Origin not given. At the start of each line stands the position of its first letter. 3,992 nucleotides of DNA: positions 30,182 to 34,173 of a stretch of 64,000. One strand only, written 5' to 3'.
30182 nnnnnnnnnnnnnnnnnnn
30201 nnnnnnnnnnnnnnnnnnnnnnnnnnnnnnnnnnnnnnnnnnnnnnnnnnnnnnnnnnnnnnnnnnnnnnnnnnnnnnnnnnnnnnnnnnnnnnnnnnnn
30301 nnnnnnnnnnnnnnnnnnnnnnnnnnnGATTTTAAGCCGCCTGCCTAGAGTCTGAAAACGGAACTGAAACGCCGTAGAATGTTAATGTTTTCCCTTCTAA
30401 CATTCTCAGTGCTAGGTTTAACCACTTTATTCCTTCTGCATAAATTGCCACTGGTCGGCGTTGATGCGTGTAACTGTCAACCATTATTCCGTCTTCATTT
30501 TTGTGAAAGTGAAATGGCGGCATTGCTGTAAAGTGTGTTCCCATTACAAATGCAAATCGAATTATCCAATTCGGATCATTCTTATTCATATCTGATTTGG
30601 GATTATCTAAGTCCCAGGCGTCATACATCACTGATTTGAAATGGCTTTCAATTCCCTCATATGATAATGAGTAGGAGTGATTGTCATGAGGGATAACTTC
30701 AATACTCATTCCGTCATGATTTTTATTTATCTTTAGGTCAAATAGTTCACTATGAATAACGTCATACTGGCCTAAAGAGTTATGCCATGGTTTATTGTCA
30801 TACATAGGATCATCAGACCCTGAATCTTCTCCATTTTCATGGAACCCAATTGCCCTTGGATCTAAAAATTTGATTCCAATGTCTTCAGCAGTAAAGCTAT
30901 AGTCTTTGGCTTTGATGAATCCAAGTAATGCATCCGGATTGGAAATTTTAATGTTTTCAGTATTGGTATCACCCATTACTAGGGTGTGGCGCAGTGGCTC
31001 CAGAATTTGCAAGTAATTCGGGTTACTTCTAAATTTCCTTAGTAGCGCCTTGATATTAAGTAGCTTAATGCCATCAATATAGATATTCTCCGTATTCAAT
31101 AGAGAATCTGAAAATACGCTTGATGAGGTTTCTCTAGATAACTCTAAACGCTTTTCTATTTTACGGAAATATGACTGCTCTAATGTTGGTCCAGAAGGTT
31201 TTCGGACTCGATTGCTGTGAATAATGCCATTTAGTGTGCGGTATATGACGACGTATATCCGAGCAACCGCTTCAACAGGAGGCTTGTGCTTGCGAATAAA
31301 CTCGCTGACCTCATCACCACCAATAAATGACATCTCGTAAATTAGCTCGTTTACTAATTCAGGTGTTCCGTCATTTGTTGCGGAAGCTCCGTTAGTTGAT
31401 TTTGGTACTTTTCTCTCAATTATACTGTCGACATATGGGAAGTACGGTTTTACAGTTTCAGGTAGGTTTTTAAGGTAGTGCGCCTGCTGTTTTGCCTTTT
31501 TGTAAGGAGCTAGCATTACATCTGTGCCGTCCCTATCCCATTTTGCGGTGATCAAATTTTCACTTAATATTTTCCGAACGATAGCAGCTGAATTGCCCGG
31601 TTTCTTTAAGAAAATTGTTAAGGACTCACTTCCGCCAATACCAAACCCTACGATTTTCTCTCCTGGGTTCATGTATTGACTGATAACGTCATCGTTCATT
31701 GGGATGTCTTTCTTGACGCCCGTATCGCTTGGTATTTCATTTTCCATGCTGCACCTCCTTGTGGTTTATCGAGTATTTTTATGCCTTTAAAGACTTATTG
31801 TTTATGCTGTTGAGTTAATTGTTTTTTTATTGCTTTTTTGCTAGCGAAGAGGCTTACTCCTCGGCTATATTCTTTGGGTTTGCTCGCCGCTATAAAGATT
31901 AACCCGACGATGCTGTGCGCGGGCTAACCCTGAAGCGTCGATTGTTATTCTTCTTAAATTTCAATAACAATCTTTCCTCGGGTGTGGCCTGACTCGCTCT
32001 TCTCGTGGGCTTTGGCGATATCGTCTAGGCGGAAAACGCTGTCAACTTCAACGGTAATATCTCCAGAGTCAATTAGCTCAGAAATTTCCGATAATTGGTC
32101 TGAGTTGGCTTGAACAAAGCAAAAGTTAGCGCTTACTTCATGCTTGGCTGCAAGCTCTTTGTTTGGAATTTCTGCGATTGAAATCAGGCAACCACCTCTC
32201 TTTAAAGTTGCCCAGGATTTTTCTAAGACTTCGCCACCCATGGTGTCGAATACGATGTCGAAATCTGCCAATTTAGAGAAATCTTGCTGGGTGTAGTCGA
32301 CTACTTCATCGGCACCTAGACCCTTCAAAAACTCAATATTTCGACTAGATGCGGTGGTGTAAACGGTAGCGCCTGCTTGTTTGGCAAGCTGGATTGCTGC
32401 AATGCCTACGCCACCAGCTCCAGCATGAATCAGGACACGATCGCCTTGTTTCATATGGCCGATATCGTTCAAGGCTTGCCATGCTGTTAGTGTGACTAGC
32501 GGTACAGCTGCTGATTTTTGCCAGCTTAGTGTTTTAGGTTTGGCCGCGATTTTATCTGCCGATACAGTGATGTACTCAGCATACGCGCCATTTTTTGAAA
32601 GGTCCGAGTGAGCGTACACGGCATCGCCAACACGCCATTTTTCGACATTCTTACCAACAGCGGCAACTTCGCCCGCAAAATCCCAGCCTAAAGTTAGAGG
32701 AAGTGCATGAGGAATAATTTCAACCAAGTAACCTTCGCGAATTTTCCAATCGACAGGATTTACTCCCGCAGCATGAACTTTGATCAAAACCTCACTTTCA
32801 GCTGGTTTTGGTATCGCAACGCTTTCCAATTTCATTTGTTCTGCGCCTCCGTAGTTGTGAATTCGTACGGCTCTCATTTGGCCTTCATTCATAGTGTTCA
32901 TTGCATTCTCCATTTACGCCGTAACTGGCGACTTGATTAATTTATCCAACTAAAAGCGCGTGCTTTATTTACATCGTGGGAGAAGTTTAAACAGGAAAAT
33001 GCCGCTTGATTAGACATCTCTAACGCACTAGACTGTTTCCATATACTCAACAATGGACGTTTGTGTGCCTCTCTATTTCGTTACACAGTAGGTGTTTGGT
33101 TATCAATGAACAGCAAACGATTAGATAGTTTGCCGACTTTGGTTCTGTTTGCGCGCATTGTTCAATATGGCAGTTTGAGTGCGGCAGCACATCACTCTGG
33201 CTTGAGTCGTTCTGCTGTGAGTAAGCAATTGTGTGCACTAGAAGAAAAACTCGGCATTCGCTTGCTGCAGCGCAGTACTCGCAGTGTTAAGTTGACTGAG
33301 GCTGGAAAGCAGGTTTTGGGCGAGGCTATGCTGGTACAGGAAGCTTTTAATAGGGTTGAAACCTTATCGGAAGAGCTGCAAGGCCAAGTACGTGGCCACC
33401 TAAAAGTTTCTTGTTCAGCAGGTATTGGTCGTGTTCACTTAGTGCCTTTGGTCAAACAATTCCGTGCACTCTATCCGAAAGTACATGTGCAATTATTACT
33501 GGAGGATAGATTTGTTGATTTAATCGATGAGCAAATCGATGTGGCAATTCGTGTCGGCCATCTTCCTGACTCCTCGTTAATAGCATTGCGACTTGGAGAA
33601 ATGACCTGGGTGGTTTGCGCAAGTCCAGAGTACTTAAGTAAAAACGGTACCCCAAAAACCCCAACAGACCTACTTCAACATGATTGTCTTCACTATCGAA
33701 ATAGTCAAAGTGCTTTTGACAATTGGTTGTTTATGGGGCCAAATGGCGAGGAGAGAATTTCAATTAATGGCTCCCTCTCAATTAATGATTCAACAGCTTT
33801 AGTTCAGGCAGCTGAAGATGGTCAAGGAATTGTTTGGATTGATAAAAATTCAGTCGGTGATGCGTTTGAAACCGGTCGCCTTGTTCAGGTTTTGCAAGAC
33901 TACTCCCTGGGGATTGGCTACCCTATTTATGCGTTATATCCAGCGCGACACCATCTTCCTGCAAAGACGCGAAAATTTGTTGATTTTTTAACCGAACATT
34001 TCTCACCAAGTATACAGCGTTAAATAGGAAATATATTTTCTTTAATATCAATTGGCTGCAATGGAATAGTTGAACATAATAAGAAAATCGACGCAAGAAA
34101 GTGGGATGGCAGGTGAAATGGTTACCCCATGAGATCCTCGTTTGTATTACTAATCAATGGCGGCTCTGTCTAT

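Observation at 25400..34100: Low-GC accessory operon: APH/ChoK-like kinase-fold protein + large FabD-like acyltransferase-domain protein + secreted protein + SDR, next to a divergent LysR/quinone-oxidoreductase pair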

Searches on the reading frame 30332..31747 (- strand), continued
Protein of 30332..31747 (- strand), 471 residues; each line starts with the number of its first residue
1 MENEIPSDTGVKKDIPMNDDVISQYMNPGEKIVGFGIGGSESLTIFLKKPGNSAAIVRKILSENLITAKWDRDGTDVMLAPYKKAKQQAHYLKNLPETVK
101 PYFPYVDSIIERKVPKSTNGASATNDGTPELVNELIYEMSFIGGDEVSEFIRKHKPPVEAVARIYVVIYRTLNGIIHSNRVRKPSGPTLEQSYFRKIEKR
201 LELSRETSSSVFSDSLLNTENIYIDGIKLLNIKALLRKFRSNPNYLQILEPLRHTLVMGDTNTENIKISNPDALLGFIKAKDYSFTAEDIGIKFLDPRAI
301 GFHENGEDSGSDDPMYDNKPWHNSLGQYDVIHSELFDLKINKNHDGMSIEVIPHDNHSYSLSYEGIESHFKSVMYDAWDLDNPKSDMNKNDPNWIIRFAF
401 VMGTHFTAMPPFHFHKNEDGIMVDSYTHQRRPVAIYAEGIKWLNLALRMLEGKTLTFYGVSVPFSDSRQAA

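Call 90: search_protein_families(library=pfam, proteins=[P0273, P0269, P0261, P0267, P0277, P0262, P0256, P0272], max_evalue=0.001)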
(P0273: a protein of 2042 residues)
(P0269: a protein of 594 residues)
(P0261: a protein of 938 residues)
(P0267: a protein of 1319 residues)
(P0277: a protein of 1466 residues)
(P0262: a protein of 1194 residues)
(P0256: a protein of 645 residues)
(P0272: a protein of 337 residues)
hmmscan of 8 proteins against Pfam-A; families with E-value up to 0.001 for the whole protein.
P0273 (2042 aa): 6 families
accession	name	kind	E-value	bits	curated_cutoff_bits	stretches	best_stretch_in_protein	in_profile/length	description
PF04321.23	RmlD_sub_bind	-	2.5e-42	145.3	27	1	760-1028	3-260/287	RmlD substrate binding domain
PF01370.27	Epimerase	-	5.1e-21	75.6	20.9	1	760-964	1-227/240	NAD dependent epimerase/dehydratase family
PF01636.29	APH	-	1.2e-08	35.4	23.2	1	1447-1510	143-210/239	Phosphotransferase enzyme family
PF16363.11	GDP_Man_Dehyd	-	4e-08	33.5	27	1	794-1001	53-281/332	GDP-mannose 4,6 dehydratase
PF03130.22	HEAT_PBS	-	9.3e-06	26.1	20.9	0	1997-2014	9-26/27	PBS lyase HEAT-like repeat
PF13646.12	HEAT_2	-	0.00041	21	27.7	0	1890-1959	1-75/88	HEAT repeats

P0269 (594 aa): 2 families
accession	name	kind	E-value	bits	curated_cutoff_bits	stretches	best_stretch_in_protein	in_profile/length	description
PF12804.13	NTP_transf_3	-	6.8e-10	39.8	27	1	3-126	1-112/160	MobA-like NTP transferase domain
PF00483.29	NTP_transferase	-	1.1e-07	32.1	21.2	1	2-125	1-124/245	Nucleotidyl transferase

P0261 (938 aa): 3 families
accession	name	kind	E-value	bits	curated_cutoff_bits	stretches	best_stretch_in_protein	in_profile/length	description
PF00483.29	NTP_transferase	-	2.1e-09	37.8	21.2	1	2-125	1-127/245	Nucleotidyl transferase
PF12804.13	NTP_transf_3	-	1.4e-08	35.5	27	1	3-122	1-110/160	MobA-like NTP transferase domain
PF01636.29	APH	-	6.9e-08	33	23.2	0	763-807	147-193/239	Phosphotransferase enzyme family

P0267 (1319 aa): 4 families
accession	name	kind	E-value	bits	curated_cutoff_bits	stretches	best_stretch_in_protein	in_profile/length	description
PF04321.23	RmlD_sub_bind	-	2.5e-41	142.1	27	1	611-843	3-230/287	RmlD substrate binding domain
PF01370.27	Epimerase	-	6.2e-20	72.1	20.9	1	611-818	1-228/240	NAD dependent epimerase/dehydratase family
PF01636.29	APH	-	2e-07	31.5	23.2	1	1066-1129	147-212/239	Phosphotransferase enzyme family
PF16363.11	GDP_Man_Dehyd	-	0.00021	21.3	27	1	645-782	54-197/332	GDP-mannose 4,6 dehydratase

P0277 (1466 aa): 3 families
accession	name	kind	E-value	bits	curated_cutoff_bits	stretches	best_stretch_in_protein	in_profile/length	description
PF04321.23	RmlD_sub_bind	-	7.4e-36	124.1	27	1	745-1018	3-268/287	RmlD substrate binding domain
PF01370.27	Epimerase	-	6.9e-20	71.9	20.9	1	745-947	1-228/240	NAD dependent epimerase/dehydratase family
PF01636.29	APH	-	7.1e-10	39.5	23.2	1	1039-1269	5-210/239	Phosphotransferase enzyme family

P0262 (1194 aa): 1 family
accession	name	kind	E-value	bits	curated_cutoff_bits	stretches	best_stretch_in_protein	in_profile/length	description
PF01636.29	APH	-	2.8e-06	27.7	23.2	1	317-368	164-211/239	Phosphotransferase enzyme family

P0256 (645 aa): 6 families
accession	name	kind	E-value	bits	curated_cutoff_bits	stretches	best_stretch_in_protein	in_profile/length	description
PF04321.23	RmlD_sub_bind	-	2.9e-42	145.1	27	1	5-268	2-261/287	RmlD substrate binding domain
PF01370.27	Epimerase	-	6.7e-21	75.2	20.9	1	6-209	1-227/240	NAD dependent epimerase/dehydratase family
PF01636.29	APH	-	1.1e-08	35.6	23.2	1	290-515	4-212/239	Phosphotransferase enzyme family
PF16363.11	GDP_Man_Dehyd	-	2.1e-05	24.6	27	1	37-212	51-242/332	GDP-mannose 4,6 dehydratase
PF02719.21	Polysacc_synt_2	-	4.4e-05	23.3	20.2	1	45-252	61-264/293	Polysaccharide biosynthesis protein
PF02958.26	EcKL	-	0.00094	19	22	0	464-517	208-265/294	Ecdysteroid kinase-like family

P0272 (337 aa): 0 families

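Call 91: search_protein_families(library=ncbifam, proteins=[P0269, P0272, P0256, P0278, P0280, P0268, P0288], max_evalue=0.00001)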
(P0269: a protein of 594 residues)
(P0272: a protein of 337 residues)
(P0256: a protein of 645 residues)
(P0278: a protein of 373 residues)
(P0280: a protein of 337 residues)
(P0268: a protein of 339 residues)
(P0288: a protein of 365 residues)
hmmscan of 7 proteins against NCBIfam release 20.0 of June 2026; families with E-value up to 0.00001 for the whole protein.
P0269 (594 aa): 10 families
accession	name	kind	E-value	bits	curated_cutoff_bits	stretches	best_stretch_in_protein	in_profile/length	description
TIGR03992.1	Arch_glmU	subfamily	6.1e-13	48.4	292.1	1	1-156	1-150/393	bifunctional sugar-1-phosphate nucleotidylyltransferase/acetyltransferase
NF041173.1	Sug_nt_acttase_Thmprot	equivalog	1.8e-12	47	600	1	1-176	1-173/405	bifunctional sugar-1-phosphate nucleotidylyltransferase/acetyltransferase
NF041135.1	IPPtranDIPPsyn_Thcocales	equivalog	5.7e-11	42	580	1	1-204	1-189/419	bifunctional L-myo-inositol-1-phosphate cytidylyltransferase/CDP-L-myo-inositol myo-inositolphosphotransferase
NF045761.1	NAMPUrTaseMurU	equivalog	1.2e-07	31.9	250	1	1-47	1-47/226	N-acetylmuramate alpha-1-phosphate uridylyltransferase MurU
TIGR01173.1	glmU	equivalog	1.3e-07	30.9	366.85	1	1-155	1-149/452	bifunctional UDP-N-acetylglucosamine diphosphorylase/glucosamine-1-phosphate N-acetyltransferase GlmU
NF049965.1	GlMnHpPGnyltfHddC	equivalog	1.4e-07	31.4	300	1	1-182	1-178/221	D-glycero-D-manno-heptose 1-phosphate guanosyltransferase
NF041313.1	UDPGP_AglF_Halo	equivalog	2.3e-07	30.5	400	1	1-60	1-58/234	UTP--glucose-1-phosphate uridylyltransferase AglF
TIGR03310.1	matur_MocA_YgfJ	equivalog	4.8e-07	29.9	186.45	1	3-155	2-145/188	molybdenum cofactor cytidylyltransferase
NF038362.1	Sden_1164_fam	equivalog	4.6e-06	26.3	300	1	3-173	4-177/266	Sden_1164 family protein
NF010939.0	PRK14359.1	equivalog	7.6e-06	24.8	592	0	2-155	4-147/430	bifunctional UDP-N-acetylglucosamine diphosphorylase/glucosamine-1-phosphate N-acetyltransferase GlmU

P0272 (337 aa): 0 families

P0256 (645 aa): 2 families
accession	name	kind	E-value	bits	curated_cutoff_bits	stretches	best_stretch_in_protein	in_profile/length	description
TIGR01214.1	rmlD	equivalog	2e-39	135.4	224.05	1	5-267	1-260/285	dTDP-4-dehydrorhamnose reductase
NF007440.0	PRK09987.1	equivalog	9e-16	58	308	1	8-234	5-232/299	dTDP-4-dehydrorhamnose reductase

P0278 (373 aa): 0 families

P0280 (337 aa): 0 families

P0268 (339 aa): 0 families

P0288 (365 aa): 0 families

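Call 102: find_encoding_contigs(protein=P0015, flank=10000, max_places=1)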
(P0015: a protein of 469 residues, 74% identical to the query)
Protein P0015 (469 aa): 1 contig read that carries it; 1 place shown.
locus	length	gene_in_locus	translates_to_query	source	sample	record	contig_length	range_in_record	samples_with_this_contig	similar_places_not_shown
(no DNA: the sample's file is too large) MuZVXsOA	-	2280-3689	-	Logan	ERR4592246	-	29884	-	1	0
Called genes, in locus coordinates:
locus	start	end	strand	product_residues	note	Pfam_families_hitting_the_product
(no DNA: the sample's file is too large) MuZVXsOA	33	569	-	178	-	PF00578:AhpC-TSA, PF08534:Redoxin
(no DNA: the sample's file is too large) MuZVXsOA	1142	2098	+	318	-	PF08240:ADH_N, PF00107:ADH_zinc_N, PF13602:ADH_zinc_N_2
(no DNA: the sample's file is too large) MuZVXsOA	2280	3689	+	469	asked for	-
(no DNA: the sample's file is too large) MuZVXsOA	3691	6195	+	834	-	-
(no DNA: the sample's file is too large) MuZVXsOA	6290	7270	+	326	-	-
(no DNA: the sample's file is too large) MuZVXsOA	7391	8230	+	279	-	PF00106:adh_short, PF08659:KR, PF13561:adh_short_C2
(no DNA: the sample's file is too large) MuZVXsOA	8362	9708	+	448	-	PF00990:GGDEF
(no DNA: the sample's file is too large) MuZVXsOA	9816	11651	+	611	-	PF02743:dCache_1, PF22673:MCP-like_PDC_1, PF00990:GGDEF, PF22335:Cas10-Cmr2_palm2 (weak)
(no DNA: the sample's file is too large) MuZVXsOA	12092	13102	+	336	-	PF00072:Response_reg, PF00990:GGDEF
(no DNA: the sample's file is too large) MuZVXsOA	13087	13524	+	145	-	-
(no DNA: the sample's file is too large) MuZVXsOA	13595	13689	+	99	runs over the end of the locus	-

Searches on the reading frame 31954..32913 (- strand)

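Call 5: search_protein_families(library=pfam, proteins=[window:31954-32913:-], max_evalue=0.1)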
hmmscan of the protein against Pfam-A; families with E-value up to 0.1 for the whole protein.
window:31954-32913:- (319 aa): 6 families
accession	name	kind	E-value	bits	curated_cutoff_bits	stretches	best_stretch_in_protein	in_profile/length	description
PF13602.12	ADH_zinc_N_2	-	4.3e-31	109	27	1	199-317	1-134/134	Zinc-binding dehydrogenase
PF08240.17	ADH_N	-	3.1e-21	76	23.5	1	39-126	2-103/104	Alcohol dehydrogenase GroES-like domain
PF00107.32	ADH_zinc_N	-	5.6e-17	62.3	31.8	1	168-252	1-100/129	Zinc-binding dehydrogenase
PF16884.10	ADH_N_2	-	0.015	15.7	31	1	23-104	14-93/108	N-terminal domain of oxidoreductase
PF00208.27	ELFV_dehydrog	-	0.037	14.2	23.4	1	145-219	19-93/241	Glutamate/Leucine/Phenylalanine/Valine dehydrogenase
PF01262.27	AlaDh_PNT_C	-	0.047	13.6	23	1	160-197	31-68/214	Alanine dehydrogenase/PNT, C-terminal domain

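Call 7: search_protein_families(library=ncbifam, proteins=[window:31954-32913:-], max_evalue=0.1)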
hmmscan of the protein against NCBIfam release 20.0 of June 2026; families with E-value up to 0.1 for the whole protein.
window:31954-32913:- (319 aa): 33 families (the best 25 are shown)
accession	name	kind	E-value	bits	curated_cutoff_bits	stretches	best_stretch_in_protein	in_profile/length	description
TIGR02824.1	quinone_pig3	subfamily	3.1e-67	226.9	296.8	2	13-249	1-240/325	putative NAD(P)H quinone oxidoreductase, PIG3 family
TIGR02817.1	adh_fam_1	subfamily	5.9e-46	157.4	284.05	2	31-217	19-211/336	zinc-binding alcohol dehydrogenase family protein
NF010344.0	PRK13771.1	subfamily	2.3e-39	135.3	349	2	108-318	115-332/334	putative alcohol dehydrogenase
NF008024.0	PRK10754.1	subfamily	2.1e-38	132.1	348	1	15-247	4-239/327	NADPH:quinone reductase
NF041183.1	Pks2_ls1_myc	equivalog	3.2e-34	117.1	2400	1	13-214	1407-1603/2086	sulfolipid-1 biosynthesis phthioceranic/hydroxyphthioceranic acid synthase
TIGR01751.1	crot-CoA-red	equivalog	4.5e-33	114.5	378.55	3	108-213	139-247/398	crotonyl-CoA carboxylase/reductase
NF041172.1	AcrlCoa_red_Thmprot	equivalog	2.8e-30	105.4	500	2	108-318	115-333/334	acryloyl-CoA reductase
TIGR02823.1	oxido_YhdH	subfamily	1.9e-27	96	297.25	1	15-249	2-244/324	acrylyl-CoA reductase family protein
NF041097.1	keto_inos_dh_IolM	equivalog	5.3e-22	78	450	2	23-103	36-121/389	scyllo-inosose 3-dehydrogenase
NF003808.0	PRK05396.1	equivalog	2.3e-19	69.5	380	2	106-316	116-337/341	L-threonine 3-dehydrogenase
TIGR00692.1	tdh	equivalog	4.3e-19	68.7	458.35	2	106-317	114-338/340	L-threonine 3-dehydrogenase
TIGR03989.1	Rxyl_3153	subfamily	9.4e-19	67.9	440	2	24-99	11-83/370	NDMA-dependent alcohol dehydrogenase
NF058644.1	CurcmRedCuraProt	equivalog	1.3e-17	63.9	440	1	17-235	8-228/336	NADPH-dependent curcumin/dihydrocurcumin reductase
TIGR02822.1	adh_fam_2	subfamily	3.8e-15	55.8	283.5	2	26-99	14-84/329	zinc-binding alcohol dehydrogenase family protein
NF007489.0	PRK10083.1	equivalog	4.6e-14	52.1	376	2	25-100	10-82/339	Zn-dependent oxidoreductase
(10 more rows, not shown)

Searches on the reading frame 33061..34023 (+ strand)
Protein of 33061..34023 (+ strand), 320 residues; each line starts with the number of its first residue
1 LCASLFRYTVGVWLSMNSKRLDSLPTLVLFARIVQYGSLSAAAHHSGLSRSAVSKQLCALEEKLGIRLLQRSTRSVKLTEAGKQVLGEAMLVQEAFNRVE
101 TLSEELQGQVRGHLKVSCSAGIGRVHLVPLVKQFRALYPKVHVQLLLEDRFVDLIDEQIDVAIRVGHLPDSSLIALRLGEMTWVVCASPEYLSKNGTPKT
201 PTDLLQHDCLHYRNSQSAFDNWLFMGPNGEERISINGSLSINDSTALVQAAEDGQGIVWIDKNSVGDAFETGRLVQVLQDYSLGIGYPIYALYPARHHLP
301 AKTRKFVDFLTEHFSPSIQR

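Call 5: search_protein_families(library=pfam, proteins=[window:33061-34023:+], max_evalue=0.1)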
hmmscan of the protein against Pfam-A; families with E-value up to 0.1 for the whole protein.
window:33061-34023:+ (320 aa): 2 families
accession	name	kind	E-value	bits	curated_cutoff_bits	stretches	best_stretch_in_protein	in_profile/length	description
PF03466.25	LysR_substrate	-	6.9e-46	156.7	28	1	108-314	2-208/209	LysR substrate binding domain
PF00126.33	HTH_1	-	2.2e-18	66.4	26.6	1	27-83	4-60/60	Bacterial regulatory helix-turn-helix protein, lysR family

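Call 7: search_protein_families(library=ncbifam, proteins=[window:33061-34023:+], max_evalue=0.1)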
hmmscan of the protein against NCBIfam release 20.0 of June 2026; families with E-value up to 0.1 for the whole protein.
window:33061-34023:+ (320 aa): 58 families (the best 25 are shown)
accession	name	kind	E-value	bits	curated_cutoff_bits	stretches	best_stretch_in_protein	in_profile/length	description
NF040888.1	trans_reg_YafC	equivalog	8.5e-64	215.2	470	1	26-313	7-292/293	DNA-binding transcriptional regulator YafC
NF007917.1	PRK10632.1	equivalog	1.5e-50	172.1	425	1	24-315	4-293/303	HTH-type transcriptional activator AaeR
NF007315.1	PRK09801.1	equivalog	1.6e-49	168.6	398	1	29-314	13-296/301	L-tartrate utilization transcriptional activator TtdR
NF011573.0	PRK14997.1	equivalog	3.1e-43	148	380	1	26-315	8-298/303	LysR family transcriptional regulator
NF008352.0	PRK11139.1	subfamily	3.5e-42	144.5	288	1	18-313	2-291/305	transcriptional regulator GcvA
TIGR03418.1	chol_sulf_TF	equivalog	2.1e-34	118.8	324.8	1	23-312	2-290/291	choline sulfate utilization transcriptional regulator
NF007491.0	PRK10086.1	equivalog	6.9e-33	113.8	316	1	17-314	15-309/313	DNA-binding transcriptional regulator DsdC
NF040786.1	LysR_Sec_metab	equivalog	9.7e-27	93.7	250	1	27-312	6-296/298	selenium metabolism-associated LysR family transcriptional regulator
TIGR02036.1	dsdC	equivalog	6.3e-25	87.8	352.4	1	19-312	8-299/302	DNA-binding transcriptional regulator DsdC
TIGR03339.1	phn_lysR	subfamily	1.1e-20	74.1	341.1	1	30-185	5-160/279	aminoethylphosphonate catabolism associated LysR family transcriptional regulator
NF045990.1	TransRegCbbRRhodb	equivalog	1.8e-20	73.2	450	1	28-310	12-296/304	LysR family regulator CbbR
NF008722.0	PRK11716.1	equivalog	9.6e-20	70.8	246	1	26-163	5-145/293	HTH-type transcriptional activator IlvY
NF047520.1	trans_act_CidR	equivalog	5.3e-19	68.5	415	1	27-148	6-127/292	cidABC operon transcriptional activator CidR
NF041130.1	PenR_Burk_TF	exception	1e-18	67.5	625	1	39-279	25-256/292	beta-lactamase transcriptional regulator PenR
NF040889.1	trans_reg_YeiE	equivalog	1.3e-18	67.2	480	1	24-308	5-284/288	DNA-binding transcriptional regulator YeiE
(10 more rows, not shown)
